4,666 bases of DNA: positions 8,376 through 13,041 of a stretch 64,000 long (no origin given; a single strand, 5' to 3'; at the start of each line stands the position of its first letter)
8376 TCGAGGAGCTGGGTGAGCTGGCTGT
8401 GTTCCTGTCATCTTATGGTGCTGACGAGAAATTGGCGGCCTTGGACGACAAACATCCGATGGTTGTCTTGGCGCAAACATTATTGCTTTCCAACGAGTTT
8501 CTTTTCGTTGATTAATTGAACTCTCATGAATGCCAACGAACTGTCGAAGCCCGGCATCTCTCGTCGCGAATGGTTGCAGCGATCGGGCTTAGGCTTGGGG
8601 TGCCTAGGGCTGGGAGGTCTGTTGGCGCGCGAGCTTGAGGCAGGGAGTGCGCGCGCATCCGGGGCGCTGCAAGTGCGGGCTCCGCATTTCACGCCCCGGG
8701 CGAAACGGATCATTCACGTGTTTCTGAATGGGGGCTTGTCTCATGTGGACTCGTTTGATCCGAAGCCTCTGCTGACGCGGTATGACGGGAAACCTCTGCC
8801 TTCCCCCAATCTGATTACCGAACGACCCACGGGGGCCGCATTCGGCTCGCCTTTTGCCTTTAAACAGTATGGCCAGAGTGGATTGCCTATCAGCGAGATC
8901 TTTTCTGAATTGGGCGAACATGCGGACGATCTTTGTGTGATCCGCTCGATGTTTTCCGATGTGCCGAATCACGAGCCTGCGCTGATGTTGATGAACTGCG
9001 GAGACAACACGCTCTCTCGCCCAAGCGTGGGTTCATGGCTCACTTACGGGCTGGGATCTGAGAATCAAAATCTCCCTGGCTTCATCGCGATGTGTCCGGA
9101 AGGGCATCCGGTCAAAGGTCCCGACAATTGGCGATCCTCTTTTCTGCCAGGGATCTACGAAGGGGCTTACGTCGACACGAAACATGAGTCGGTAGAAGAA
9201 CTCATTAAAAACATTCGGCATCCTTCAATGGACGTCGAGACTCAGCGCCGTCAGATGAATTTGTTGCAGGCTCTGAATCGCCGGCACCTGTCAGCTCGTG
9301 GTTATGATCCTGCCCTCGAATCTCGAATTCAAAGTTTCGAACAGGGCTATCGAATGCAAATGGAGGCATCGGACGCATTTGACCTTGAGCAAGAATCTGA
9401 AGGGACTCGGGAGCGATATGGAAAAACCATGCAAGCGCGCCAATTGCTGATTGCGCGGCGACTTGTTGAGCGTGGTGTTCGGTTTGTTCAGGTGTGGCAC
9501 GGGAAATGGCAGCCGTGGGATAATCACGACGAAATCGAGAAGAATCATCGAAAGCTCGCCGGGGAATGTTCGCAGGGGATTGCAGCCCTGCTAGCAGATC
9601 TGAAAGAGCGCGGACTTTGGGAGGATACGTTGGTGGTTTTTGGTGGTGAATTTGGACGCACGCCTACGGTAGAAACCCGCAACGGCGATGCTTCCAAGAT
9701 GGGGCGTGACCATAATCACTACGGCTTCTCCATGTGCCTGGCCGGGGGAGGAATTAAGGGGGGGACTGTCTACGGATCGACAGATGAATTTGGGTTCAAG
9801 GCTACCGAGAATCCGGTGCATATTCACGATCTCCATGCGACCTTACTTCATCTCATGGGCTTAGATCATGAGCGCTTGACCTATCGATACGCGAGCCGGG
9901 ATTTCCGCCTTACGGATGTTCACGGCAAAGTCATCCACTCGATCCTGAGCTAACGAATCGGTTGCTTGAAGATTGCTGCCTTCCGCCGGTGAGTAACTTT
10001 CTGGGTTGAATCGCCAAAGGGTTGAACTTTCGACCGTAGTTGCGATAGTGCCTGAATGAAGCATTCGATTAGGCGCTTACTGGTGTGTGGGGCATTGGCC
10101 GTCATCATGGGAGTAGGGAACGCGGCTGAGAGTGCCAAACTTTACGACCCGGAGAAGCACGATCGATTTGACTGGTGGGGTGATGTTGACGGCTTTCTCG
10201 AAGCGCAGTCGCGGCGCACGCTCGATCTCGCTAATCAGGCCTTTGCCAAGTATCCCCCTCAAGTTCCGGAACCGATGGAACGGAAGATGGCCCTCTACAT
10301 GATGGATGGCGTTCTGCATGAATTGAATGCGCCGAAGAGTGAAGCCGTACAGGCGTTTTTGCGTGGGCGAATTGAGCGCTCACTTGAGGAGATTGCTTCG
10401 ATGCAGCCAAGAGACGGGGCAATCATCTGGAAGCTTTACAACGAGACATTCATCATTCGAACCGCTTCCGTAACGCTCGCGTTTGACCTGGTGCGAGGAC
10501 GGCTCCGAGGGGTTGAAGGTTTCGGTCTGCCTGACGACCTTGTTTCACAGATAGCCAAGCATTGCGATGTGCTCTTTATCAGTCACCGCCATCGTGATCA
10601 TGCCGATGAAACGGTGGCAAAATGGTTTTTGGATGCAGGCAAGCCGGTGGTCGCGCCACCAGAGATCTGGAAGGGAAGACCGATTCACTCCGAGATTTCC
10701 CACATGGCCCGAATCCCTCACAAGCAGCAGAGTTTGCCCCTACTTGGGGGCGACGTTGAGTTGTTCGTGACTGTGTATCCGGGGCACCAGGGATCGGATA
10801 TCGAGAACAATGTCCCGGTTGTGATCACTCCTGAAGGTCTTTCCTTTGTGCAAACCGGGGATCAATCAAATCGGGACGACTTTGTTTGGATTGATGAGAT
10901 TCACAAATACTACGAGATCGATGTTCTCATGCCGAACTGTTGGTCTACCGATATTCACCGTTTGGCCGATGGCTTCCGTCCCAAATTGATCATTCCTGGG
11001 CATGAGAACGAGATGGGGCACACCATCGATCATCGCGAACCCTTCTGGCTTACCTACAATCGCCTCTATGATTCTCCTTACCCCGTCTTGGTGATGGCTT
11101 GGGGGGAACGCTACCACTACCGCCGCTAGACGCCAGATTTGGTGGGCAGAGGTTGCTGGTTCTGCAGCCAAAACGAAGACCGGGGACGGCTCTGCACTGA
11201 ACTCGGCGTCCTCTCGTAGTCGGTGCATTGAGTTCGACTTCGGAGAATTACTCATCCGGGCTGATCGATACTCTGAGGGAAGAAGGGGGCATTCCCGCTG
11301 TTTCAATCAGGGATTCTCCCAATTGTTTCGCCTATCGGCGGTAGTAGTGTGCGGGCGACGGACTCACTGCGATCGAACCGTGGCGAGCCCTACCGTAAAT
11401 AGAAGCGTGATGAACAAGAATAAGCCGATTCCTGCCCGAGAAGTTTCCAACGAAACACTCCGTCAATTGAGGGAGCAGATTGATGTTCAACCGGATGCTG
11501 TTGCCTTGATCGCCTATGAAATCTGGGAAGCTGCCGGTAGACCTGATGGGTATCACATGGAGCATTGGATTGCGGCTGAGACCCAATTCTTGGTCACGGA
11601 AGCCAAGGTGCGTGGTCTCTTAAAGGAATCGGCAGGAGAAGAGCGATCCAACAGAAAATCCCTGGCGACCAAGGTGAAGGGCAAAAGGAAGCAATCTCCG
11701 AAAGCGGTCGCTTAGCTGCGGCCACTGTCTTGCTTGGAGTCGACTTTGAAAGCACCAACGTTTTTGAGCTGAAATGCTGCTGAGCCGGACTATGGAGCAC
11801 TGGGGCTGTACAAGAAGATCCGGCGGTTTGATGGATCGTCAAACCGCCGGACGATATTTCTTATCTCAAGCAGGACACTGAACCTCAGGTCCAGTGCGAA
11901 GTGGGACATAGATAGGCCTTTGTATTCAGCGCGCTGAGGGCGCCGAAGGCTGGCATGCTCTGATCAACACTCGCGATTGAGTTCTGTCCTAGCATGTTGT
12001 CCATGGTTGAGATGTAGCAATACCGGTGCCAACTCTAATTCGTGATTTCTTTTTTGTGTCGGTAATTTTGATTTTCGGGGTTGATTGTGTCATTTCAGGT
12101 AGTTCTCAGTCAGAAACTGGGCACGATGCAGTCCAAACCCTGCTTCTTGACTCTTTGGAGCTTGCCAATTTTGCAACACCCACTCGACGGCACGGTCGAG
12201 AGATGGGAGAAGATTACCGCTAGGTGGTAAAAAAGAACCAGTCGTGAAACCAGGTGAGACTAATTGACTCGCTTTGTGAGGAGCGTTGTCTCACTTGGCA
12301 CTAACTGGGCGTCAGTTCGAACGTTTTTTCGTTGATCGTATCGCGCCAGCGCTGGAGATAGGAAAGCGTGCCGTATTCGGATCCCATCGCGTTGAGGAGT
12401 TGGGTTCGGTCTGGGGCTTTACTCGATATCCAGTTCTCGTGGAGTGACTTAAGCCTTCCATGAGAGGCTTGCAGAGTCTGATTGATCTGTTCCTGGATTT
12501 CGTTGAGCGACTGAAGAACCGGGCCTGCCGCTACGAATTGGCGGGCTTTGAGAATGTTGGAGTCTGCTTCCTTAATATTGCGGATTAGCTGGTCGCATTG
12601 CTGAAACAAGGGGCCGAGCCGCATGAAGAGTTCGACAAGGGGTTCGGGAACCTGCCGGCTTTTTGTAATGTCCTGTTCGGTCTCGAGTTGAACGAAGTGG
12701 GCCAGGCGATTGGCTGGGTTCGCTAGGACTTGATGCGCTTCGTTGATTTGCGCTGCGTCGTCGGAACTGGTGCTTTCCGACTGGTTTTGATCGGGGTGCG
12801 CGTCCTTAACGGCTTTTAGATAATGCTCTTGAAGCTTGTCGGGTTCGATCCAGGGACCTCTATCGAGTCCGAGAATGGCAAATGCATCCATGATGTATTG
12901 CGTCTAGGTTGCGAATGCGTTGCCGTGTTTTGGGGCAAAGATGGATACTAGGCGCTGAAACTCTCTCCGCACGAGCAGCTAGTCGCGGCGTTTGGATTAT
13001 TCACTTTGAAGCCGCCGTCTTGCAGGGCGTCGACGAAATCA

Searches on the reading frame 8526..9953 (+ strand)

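Call 28: search_protein_families(library=pfam, proteins=[window:8526-9953:+], max_evalue=0.001)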
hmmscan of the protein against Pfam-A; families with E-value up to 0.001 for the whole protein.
window:8526-9953:+ (475 aa): 1 family
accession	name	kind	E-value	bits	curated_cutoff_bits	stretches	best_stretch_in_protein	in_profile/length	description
PF07394.17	DUF1501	-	5.1e-146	487.3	27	1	59-474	1-390/390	Protein of unknown function (DUF1501)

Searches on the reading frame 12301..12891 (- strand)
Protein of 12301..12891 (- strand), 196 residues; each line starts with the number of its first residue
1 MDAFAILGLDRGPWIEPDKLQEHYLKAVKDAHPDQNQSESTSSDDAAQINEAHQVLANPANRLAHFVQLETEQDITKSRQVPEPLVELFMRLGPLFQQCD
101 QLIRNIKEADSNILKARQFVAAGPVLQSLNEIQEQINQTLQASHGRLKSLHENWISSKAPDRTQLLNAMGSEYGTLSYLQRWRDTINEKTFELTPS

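Call 28: search_protein_families(library=pfam, proteins=[window:12301-12891:-], max_evalue=0.001)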
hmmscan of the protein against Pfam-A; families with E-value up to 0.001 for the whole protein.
window:12301-12891:- (196 aa): 1 family
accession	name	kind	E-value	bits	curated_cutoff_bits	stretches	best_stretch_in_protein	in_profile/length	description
PF00226.36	DnaJ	-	2e-09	37.8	27.8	1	2-63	1-60/63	DnaJ domain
